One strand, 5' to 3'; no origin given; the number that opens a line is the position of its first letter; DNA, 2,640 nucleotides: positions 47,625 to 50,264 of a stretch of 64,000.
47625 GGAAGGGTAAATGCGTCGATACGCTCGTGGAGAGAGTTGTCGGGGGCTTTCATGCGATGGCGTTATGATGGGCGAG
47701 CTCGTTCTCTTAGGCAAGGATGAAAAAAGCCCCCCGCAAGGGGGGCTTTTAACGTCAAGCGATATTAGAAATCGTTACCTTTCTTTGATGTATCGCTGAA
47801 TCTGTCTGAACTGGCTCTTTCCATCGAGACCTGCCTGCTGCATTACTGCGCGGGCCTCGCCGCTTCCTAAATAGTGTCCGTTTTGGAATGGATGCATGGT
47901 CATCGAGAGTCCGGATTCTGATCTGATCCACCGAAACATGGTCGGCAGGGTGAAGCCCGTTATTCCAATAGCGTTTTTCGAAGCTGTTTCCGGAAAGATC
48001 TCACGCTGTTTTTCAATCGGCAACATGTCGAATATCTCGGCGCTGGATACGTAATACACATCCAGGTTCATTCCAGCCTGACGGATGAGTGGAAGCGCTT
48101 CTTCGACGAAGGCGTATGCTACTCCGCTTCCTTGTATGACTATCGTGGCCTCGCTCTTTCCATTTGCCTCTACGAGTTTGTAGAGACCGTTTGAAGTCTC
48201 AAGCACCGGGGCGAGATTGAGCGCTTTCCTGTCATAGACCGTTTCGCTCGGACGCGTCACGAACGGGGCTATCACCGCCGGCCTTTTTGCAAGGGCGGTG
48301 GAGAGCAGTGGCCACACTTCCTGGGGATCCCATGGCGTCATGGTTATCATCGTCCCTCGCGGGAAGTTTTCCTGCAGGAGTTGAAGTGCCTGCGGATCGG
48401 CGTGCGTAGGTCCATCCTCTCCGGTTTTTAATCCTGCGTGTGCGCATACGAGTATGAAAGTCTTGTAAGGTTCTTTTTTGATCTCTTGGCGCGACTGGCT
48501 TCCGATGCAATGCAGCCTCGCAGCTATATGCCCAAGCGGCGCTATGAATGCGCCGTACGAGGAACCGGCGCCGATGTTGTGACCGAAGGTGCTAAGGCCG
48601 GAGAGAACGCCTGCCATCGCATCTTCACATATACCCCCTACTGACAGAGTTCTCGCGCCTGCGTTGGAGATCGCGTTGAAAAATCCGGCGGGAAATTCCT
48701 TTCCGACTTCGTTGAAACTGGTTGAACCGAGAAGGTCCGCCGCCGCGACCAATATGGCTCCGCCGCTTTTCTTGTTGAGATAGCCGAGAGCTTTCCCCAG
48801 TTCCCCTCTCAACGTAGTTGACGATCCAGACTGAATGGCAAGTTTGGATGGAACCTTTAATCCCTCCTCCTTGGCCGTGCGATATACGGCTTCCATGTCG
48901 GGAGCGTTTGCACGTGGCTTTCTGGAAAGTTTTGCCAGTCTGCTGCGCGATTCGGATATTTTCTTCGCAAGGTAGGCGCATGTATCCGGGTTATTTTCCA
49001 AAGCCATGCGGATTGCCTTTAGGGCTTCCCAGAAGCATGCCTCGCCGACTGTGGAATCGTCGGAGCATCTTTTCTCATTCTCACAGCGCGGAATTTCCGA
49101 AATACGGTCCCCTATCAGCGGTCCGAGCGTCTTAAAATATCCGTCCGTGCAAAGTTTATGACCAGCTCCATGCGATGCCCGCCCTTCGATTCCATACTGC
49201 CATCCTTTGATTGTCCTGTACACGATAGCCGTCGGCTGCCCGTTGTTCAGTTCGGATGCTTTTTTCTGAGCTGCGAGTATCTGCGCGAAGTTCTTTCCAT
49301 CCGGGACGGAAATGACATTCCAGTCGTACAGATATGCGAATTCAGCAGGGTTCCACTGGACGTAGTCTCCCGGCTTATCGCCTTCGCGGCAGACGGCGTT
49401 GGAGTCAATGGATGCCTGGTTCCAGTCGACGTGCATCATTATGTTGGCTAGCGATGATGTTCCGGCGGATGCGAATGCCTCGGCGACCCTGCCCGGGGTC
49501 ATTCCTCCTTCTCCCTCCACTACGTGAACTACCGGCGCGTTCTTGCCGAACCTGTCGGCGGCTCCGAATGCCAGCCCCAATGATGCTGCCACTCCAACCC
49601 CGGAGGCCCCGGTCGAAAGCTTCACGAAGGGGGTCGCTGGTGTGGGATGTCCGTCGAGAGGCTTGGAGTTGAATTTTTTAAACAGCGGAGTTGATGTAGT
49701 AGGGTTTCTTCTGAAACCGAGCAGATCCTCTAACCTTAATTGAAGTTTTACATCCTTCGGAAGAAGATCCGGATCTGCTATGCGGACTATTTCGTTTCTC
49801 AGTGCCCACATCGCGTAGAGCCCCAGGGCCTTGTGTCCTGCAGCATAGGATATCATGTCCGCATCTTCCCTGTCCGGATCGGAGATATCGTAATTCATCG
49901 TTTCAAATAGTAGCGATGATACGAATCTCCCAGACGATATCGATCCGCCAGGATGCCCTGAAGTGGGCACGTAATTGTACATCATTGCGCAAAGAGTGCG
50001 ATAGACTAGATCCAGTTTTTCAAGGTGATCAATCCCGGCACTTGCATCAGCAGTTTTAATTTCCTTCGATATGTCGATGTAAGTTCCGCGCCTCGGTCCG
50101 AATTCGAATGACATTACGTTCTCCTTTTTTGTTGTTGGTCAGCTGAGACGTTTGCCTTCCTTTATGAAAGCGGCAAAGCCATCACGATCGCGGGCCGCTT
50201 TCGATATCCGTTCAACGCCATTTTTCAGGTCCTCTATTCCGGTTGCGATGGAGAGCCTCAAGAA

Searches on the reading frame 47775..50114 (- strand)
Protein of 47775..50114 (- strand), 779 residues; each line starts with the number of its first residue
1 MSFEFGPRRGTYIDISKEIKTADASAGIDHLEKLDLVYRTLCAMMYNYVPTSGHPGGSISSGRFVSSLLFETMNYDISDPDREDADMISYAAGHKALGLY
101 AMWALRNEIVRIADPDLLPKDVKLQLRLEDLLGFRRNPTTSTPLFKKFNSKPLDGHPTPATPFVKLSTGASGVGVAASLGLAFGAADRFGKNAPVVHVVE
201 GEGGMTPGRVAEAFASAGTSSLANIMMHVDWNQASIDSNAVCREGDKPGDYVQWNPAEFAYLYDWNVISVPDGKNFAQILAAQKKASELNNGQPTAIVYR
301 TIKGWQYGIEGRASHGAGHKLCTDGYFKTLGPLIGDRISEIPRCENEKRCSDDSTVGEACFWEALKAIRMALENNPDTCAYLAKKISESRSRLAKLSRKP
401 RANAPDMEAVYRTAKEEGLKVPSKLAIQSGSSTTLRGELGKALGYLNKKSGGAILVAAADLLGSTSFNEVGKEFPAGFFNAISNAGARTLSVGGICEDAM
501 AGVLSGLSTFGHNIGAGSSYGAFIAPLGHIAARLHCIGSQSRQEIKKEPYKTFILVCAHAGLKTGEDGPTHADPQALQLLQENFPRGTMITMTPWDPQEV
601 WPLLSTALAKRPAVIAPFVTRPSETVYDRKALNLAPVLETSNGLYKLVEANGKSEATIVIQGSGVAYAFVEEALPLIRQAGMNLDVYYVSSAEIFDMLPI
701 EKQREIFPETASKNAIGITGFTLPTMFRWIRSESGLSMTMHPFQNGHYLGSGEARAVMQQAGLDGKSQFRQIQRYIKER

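Call 72: search_protein_families(library=pfam, proteins=[window:47775-50114:-], max_evalue=0.00001)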
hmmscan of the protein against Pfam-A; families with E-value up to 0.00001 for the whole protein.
window:47775-50114:- (779 aa): 2 families
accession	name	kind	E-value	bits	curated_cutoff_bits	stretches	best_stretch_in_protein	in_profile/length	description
PF00456.26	Transketolase_N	-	1.9e-16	60.5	22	1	129-318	73-262/334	Transketolase, thiamine diphosphate binding domain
PF02779.29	Transket_pyr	-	2.8e-11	43.8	27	1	441-615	11-165/174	Transketolase, pyrimidine binding domain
